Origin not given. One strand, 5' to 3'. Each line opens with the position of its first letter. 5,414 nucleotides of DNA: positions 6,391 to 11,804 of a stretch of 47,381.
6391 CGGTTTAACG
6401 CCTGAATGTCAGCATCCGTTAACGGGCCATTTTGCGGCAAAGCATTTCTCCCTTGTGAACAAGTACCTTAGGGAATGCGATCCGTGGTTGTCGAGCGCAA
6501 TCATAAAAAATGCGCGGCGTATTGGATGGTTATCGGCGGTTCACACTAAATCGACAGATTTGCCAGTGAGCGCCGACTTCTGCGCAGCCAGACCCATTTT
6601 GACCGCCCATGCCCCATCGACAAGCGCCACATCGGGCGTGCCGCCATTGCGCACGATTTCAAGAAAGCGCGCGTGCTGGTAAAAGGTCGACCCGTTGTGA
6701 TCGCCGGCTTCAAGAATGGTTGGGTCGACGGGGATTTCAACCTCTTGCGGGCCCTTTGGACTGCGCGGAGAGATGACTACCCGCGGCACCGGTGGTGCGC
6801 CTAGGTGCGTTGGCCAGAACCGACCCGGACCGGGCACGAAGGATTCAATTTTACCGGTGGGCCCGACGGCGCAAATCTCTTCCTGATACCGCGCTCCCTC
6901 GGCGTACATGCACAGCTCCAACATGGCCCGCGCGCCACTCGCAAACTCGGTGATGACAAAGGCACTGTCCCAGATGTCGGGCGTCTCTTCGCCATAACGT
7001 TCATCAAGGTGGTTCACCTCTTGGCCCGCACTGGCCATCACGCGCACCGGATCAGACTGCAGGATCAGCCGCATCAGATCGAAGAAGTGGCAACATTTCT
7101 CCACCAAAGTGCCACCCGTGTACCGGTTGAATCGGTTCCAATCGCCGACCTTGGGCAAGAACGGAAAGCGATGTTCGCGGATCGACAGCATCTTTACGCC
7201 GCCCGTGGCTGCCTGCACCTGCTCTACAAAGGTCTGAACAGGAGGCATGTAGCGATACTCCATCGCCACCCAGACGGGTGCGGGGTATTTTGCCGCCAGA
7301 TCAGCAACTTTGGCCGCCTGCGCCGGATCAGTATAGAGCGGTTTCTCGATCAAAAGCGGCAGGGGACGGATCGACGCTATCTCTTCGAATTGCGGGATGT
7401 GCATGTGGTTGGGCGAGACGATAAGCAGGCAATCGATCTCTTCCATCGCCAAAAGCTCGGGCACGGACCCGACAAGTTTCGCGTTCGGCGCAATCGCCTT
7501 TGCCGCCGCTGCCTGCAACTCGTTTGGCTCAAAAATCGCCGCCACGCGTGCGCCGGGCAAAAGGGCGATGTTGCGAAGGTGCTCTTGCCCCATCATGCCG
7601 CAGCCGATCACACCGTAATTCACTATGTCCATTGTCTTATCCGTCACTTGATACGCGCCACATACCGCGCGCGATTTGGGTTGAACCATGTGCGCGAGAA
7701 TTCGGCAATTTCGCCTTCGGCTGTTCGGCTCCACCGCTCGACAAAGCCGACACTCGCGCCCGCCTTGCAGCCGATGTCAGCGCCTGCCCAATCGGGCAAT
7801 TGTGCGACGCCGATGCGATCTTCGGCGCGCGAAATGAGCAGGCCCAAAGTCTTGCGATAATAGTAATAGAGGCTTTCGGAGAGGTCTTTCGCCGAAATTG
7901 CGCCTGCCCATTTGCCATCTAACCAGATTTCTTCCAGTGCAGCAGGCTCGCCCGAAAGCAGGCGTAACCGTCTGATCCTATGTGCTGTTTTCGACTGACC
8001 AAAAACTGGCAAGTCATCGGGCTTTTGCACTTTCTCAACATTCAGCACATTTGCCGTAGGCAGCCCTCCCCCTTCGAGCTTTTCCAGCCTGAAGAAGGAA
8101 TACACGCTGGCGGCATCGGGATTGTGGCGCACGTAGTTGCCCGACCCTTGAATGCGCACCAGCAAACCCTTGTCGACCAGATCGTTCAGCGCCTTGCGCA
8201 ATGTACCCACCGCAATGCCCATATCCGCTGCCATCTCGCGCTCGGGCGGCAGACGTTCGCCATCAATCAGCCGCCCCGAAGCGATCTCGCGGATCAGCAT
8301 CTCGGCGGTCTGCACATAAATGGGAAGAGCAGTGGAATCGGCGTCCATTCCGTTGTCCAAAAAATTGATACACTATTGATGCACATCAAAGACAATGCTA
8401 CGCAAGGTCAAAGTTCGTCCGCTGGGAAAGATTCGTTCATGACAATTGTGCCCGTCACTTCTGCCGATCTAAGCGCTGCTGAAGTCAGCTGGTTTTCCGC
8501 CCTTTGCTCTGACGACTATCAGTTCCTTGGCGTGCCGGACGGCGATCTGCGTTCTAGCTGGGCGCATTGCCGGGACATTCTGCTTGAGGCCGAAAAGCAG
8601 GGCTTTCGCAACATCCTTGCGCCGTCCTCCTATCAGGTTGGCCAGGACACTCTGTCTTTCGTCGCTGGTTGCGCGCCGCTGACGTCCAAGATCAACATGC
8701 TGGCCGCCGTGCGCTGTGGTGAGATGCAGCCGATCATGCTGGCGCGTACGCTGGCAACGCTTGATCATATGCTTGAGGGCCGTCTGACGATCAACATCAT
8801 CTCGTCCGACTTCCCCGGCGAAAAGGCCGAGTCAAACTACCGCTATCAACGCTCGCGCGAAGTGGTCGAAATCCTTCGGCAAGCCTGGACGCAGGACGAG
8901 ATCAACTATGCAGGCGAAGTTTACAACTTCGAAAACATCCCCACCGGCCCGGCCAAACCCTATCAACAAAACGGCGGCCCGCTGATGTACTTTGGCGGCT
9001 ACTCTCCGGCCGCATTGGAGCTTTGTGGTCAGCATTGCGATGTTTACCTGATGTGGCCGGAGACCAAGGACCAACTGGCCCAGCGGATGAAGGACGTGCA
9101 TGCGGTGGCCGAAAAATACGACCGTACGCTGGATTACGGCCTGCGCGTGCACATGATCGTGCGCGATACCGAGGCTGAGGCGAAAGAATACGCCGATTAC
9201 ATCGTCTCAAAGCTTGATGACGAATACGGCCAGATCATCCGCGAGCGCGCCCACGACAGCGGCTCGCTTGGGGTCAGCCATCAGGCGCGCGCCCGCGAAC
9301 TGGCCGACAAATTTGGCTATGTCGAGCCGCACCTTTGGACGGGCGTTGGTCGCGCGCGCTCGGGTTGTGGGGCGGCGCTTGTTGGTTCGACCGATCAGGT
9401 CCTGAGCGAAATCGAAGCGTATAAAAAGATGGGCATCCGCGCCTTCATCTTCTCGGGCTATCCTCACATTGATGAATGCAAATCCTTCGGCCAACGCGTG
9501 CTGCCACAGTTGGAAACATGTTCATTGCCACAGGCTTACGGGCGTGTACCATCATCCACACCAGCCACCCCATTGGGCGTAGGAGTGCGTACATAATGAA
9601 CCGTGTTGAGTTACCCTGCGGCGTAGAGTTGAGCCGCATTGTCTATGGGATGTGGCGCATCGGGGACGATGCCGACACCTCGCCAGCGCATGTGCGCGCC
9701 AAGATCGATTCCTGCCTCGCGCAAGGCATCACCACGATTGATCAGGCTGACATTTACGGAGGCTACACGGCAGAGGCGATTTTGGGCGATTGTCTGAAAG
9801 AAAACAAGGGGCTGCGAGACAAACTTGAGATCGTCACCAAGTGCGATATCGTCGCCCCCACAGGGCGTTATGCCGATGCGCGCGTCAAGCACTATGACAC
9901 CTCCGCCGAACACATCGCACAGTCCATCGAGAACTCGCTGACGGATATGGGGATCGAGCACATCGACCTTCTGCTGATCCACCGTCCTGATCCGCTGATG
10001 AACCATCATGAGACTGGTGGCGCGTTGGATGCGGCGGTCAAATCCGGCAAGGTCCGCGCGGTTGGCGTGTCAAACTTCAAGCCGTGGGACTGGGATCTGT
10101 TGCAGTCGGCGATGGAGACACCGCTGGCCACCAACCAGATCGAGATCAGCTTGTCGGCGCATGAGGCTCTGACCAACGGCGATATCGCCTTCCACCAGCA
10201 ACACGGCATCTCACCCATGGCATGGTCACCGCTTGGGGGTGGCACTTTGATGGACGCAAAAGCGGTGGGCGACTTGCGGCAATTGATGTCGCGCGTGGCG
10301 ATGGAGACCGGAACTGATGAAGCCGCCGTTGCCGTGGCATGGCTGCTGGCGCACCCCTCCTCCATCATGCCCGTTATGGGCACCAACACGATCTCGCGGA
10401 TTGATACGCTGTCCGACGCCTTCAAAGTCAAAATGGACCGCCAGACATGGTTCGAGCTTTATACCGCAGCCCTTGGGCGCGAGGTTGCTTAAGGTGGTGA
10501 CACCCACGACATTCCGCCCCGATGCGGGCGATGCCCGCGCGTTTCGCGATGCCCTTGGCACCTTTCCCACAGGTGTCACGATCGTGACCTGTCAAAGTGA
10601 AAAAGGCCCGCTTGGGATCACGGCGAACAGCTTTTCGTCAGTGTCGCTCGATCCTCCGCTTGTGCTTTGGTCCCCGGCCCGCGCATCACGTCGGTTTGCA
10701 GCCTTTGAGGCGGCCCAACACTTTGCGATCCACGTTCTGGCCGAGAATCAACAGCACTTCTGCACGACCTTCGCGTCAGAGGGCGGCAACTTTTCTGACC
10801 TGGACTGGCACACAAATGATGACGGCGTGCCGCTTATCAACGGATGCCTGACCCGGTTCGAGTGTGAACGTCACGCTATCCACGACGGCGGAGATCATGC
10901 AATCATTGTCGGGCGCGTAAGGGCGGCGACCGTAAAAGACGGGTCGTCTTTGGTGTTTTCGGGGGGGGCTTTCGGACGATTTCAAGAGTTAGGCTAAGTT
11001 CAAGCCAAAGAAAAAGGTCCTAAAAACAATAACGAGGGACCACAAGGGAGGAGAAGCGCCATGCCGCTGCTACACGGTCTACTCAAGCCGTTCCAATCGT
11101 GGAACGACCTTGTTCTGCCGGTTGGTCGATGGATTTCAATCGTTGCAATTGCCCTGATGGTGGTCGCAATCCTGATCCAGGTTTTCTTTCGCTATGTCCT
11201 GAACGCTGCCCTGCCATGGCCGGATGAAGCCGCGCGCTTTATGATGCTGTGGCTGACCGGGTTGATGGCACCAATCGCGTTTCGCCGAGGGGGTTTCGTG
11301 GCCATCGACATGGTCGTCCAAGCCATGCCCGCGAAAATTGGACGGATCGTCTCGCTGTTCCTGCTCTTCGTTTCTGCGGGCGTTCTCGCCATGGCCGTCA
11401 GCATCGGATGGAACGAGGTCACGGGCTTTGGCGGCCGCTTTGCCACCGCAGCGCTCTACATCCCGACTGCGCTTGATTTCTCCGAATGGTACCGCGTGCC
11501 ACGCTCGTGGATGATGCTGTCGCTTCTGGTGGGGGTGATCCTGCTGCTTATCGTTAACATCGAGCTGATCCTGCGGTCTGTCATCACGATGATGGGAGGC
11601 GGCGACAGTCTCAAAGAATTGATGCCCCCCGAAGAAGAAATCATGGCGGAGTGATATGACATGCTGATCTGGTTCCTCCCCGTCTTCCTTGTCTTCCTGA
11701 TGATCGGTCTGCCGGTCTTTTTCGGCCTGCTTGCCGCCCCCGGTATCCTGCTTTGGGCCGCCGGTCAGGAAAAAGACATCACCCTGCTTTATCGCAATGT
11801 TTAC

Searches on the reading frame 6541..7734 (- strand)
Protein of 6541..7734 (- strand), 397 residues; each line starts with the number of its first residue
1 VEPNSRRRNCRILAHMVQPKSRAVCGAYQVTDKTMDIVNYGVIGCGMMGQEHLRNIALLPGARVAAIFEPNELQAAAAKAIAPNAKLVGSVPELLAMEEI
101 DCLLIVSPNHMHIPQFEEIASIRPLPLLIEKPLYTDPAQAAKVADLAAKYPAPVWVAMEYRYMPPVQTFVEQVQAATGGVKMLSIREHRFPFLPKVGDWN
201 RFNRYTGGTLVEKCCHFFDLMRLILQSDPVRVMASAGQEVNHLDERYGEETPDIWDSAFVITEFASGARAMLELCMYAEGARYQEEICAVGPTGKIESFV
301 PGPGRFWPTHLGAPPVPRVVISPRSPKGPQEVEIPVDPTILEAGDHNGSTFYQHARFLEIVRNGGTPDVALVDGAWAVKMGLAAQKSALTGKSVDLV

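Call 75: search_protein_families(library=pfam, proteins=[window:6541-7734:-], max_evalue=0.00001)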
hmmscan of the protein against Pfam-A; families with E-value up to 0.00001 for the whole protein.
window:6541-7734:- (397 aa): 3 families
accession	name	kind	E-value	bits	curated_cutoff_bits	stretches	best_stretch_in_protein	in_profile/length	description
PF02894.22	GFO_IDH_MocA_C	-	2.1e-19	70.6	22.9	1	178-396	10-218/218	Oxidoreductase family, C-terminal alpha/beta domain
PF01408.29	GFO_IDH_MocA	-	5.8e-19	69.4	24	1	38-157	1-119/120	Oxidoreductase family, NAD-binding Rossmann fold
PF22725.1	GFO_IDH_MocA_C3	-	6.3e-12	46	27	1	188-296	23-123/124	GFO/IDH/MocA C-terminal domain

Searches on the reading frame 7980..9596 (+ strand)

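Call 75: search_protein_families(library=pfam, proteins=[window:7980-9596:+], max_evalue=0.00001)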
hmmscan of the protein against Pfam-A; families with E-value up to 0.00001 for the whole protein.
window:7980-9596:+ (538 aa): 1 family
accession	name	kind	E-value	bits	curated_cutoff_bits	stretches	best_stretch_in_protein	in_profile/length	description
PF00296.26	Bac_luciferase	-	2.7e-51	175.2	27.9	1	193-487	21-313/314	Luciferase-like monooxygenase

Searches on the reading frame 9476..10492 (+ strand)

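Call 75: search_protein_families(library=pfam, proteins=[window:9476-10492:+], max_evalue=0.00001)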
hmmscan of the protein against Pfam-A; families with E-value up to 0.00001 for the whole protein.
window:9476-10492:+ (338 aa): 1 family
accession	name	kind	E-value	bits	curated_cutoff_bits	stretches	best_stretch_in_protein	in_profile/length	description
PF00248.27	Aldo_ket_red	-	1.1e-52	179.4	24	1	54-325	1-283/291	Aldo/keto reductase family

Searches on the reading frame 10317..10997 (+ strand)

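Call 75: search_protein_families(library=pfam, proteins=[window:10317-10997:+], max_evalue=0.00001)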
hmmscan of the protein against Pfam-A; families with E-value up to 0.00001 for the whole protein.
window:10317-10997:+ (226 aa): 1 family
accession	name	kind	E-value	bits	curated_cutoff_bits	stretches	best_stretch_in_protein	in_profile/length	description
PF01613.24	Flavin_Reduct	-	1.2e-38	133.1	27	1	81-220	2-150/153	Flavin reductase like domain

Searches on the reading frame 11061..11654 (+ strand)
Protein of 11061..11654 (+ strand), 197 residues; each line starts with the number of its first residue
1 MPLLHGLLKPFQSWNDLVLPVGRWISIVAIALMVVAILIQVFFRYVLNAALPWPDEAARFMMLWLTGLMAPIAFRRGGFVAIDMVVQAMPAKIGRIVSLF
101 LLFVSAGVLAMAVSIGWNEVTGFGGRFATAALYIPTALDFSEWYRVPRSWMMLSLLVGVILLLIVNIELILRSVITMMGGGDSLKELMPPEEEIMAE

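Call 75: search_protein_families(library=pfam, proteins=[window:11061-11654:+], max_evalue=0.00001)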
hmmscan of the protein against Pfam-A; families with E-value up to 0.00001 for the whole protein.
window:11061-11654:+ (197 aa): 1 family
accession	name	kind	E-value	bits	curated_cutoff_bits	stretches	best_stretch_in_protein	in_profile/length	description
PF04290.18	DctQ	-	4.9e-22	78.7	28.3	1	33-174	1-130/132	Tripartite ATP-independent periplasmic transporters, DctQ component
